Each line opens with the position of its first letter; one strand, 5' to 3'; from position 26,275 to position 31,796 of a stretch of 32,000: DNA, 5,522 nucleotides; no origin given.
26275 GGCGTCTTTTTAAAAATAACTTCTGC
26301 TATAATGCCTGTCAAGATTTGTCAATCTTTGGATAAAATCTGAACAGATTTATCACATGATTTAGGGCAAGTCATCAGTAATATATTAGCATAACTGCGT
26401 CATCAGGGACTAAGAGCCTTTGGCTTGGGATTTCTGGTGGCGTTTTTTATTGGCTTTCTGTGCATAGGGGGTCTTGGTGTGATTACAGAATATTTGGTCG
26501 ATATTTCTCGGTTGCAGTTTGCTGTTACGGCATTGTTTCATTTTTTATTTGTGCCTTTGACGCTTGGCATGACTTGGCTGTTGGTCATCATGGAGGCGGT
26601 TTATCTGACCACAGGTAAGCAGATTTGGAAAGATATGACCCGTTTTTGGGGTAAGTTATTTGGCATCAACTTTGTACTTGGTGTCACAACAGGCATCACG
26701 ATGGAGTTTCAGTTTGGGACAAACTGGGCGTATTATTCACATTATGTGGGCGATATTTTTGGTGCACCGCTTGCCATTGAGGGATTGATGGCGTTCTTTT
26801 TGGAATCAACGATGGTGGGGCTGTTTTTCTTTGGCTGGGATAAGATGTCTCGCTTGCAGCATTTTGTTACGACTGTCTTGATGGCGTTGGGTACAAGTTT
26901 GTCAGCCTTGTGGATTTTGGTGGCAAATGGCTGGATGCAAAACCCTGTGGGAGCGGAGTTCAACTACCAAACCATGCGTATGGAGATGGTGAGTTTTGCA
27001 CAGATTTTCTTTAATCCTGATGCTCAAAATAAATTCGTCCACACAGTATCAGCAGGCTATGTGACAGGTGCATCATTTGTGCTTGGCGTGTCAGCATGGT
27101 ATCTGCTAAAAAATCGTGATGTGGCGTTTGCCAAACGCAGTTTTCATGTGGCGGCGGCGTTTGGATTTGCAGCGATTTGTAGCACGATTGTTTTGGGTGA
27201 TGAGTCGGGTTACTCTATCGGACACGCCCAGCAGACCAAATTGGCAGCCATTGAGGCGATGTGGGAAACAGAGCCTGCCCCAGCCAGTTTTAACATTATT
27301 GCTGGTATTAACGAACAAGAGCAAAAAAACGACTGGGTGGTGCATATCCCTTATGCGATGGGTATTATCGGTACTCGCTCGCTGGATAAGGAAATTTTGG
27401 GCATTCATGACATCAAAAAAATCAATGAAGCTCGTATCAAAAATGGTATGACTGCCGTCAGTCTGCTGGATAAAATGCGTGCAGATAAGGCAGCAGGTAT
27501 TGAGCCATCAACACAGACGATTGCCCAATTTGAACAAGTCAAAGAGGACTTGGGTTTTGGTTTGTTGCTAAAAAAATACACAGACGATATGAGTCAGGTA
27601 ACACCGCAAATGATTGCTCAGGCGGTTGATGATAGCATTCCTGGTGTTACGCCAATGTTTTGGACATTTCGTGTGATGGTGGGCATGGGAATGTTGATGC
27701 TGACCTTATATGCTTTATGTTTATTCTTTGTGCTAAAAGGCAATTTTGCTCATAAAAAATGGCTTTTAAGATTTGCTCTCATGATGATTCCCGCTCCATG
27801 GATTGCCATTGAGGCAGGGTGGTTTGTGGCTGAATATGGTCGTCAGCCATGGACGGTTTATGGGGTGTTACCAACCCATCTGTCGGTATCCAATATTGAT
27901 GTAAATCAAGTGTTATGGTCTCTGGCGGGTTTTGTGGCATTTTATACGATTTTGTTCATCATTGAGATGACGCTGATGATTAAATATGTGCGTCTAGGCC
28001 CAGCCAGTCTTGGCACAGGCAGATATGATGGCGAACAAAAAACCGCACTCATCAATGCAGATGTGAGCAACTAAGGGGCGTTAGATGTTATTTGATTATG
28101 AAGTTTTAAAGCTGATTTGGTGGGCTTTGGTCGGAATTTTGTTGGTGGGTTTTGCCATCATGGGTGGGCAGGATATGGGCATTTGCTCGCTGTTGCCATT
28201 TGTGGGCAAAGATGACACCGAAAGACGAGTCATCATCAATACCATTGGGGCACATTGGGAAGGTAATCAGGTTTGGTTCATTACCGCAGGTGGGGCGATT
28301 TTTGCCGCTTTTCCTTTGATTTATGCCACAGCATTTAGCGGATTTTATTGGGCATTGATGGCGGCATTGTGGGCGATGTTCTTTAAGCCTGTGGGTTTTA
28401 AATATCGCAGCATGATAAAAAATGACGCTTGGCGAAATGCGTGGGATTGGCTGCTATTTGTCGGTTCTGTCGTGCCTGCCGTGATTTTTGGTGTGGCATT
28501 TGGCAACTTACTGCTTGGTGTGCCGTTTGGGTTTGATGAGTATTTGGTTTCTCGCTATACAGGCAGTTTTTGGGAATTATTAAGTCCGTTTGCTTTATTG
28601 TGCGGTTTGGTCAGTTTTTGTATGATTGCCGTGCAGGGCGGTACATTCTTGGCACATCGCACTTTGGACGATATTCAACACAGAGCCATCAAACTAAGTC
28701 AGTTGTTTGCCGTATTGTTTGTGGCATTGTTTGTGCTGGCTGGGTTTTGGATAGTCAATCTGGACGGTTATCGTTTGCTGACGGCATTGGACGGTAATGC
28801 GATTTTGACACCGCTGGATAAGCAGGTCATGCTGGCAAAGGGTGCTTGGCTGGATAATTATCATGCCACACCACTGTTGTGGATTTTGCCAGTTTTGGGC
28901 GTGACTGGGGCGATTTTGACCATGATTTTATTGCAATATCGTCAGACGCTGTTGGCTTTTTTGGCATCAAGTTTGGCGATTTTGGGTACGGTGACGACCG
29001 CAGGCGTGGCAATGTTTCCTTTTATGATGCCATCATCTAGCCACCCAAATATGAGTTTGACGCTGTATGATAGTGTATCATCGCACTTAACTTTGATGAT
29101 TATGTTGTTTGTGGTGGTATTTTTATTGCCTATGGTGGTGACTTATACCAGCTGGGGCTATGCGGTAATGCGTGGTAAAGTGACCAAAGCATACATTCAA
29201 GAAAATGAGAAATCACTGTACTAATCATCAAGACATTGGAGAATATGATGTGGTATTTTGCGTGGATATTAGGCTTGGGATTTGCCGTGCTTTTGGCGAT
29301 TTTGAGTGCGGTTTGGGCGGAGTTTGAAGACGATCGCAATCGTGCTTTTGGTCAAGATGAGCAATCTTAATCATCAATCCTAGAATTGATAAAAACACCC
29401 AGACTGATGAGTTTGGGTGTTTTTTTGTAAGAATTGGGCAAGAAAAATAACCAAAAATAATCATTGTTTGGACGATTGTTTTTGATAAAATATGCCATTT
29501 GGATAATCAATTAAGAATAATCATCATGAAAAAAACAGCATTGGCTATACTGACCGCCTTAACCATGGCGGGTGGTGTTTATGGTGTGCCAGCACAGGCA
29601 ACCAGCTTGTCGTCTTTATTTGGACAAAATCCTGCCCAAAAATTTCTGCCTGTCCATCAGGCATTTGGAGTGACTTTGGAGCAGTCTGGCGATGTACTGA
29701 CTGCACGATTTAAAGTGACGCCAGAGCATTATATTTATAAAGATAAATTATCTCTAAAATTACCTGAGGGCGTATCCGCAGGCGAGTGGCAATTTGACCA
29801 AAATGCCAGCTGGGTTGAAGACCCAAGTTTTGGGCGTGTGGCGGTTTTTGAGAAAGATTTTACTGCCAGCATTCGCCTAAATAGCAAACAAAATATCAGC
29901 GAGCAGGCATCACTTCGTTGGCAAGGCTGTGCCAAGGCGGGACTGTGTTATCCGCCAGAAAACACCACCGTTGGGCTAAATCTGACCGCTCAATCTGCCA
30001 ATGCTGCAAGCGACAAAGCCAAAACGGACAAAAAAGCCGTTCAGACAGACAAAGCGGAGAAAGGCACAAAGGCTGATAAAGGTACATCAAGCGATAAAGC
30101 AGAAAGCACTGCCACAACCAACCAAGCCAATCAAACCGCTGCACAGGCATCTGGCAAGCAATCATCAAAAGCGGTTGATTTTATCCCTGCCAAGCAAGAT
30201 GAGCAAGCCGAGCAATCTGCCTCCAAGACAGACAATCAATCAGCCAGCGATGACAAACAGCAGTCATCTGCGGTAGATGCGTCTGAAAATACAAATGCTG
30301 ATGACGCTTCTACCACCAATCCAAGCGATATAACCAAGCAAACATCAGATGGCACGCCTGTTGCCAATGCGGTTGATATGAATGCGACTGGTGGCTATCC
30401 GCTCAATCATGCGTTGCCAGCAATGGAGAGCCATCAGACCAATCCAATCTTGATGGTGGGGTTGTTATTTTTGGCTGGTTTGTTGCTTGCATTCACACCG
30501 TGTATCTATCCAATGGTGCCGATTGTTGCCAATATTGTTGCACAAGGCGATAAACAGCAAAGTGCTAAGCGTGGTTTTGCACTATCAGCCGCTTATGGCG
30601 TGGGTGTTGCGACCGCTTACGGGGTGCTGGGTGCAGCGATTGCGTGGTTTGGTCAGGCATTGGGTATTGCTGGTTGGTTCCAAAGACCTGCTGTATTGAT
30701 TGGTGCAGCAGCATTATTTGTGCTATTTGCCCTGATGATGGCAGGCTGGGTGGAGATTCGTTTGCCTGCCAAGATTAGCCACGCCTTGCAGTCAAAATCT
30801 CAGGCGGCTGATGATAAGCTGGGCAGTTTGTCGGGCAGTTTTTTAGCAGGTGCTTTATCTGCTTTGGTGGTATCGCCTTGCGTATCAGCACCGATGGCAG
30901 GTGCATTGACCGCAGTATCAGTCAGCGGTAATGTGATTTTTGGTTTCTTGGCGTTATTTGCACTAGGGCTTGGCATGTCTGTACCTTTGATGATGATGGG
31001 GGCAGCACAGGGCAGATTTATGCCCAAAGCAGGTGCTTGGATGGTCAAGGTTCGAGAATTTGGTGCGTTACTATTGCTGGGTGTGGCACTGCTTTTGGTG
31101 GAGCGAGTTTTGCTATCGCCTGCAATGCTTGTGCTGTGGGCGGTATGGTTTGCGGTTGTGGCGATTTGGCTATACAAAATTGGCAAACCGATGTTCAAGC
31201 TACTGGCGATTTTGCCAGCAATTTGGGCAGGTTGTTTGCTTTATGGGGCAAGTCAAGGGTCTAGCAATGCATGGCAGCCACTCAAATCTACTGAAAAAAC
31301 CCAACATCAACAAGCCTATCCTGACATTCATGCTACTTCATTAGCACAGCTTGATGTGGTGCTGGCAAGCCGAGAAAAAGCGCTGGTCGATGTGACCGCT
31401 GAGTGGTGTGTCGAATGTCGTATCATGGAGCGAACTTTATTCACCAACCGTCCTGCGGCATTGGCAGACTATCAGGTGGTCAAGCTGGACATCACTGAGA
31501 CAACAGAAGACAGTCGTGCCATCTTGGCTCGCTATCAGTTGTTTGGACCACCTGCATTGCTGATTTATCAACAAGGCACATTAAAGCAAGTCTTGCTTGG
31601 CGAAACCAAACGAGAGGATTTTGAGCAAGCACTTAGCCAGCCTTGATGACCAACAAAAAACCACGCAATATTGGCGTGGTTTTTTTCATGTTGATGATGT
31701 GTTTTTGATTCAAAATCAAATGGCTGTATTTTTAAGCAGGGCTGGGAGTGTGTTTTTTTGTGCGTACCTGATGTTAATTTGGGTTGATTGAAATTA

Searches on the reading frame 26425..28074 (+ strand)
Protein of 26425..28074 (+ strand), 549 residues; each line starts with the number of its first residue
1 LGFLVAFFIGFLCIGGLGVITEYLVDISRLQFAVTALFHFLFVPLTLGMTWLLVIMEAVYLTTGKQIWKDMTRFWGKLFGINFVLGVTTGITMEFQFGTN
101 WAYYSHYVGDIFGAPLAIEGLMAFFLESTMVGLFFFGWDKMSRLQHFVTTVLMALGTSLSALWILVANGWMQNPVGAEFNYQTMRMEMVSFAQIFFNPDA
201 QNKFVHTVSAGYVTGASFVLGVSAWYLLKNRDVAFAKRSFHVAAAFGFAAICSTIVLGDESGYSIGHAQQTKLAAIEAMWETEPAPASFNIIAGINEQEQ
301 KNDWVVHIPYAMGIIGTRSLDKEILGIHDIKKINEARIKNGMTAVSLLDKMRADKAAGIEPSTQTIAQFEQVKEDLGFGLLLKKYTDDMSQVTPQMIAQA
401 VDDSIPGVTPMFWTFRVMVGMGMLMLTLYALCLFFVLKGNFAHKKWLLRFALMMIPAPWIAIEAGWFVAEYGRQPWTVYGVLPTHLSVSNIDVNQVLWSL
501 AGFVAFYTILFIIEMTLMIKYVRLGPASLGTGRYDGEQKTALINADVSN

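Call 72: search_protein_families(library=pfam, proteins=[window:26425-28074:+], max_evalue=0.00001)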
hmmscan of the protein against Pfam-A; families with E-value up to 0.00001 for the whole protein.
window:26425-28074:+ (549 aa): 1 family
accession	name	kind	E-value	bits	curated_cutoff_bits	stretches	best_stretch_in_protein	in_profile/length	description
PF01654.22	Cyt_bd_oxida_I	-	4.7e-171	569.4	26.2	1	27-526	1-418/418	Cytochrome bd terminal oxidase subunit I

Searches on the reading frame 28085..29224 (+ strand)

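Call 72: search_protein_families(library=pfam, proteins=[window:28085-29224:+], max_evalue=0.00001)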
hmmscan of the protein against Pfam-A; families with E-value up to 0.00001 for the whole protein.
window:28085-29224:+ (379 aa): 1 family
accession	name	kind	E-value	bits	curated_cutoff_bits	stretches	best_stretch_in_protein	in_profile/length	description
PF02322.20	Cyt_bd_oxida_II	-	7e-95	318.3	35.6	1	8-362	1-302/302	Cytochrome bd terminal oxidase subunit II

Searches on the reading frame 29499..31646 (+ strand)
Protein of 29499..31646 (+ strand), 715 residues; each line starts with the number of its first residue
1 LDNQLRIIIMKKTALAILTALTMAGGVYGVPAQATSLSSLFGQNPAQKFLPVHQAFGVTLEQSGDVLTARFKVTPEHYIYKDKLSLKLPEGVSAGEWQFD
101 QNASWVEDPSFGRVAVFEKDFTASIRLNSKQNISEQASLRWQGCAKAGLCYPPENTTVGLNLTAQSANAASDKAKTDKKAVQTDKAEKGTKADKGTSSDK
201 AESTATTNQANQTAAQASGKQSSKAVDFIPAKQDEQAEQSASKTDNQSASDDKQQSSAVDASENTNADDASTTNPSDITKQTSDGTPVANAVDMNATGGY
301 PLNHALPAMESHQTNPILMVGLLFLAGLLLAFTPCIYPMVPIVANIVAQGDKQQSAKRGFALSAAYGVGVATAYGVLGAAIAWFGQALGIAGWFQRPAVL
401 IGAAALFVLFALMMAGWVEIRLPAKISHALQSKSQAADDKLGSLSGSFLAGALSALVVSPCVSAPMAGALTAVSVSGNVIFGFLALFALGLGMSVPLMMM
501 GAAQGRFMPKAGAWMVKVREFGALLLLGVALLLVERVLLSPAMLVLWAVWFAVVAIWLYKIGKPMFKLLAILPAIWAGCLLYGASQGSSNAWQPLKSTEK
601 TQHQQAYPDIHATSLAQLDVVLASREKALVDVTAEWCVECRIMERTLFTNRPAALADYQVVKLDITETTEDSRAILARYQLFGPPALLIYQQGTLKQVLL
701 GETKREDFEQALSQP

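Call 72: search_protein_families(library=pfam, proteins=[window:29499-31646:+], max_evalue=0.00001)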
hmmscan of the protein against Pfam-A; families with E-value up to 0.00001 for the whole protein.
window:29499-31646:+ (715 aa): 5 families
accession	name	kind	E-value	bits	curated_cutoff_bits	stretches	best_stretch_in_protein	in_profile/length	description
PF02683.22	DsbD_TM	-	2.7e-65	220.2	27.1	1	318-538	3-219/219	Cytochrome C biogenesis protein transmembrane domain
PF11412.14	DsbD_N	-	6.9e-24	84.6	25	1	47-160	2-117/119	Thiol:disulfide interchange protein DsbD, N-terminal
PF13386.12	DsbD_2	-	4.5e-13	50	24.9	1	323-528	2-197/199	Cytochrome C biogenesis protein transmembrane region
PF00085.26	Thioredoxin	-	9.6e-08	32.4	23.5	1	620-713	13-102/103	Thioredoxin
PF13899.12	Thioredoxin_7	-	1.1e-06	29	27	1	619-690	11-81/83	Thioredoxin-like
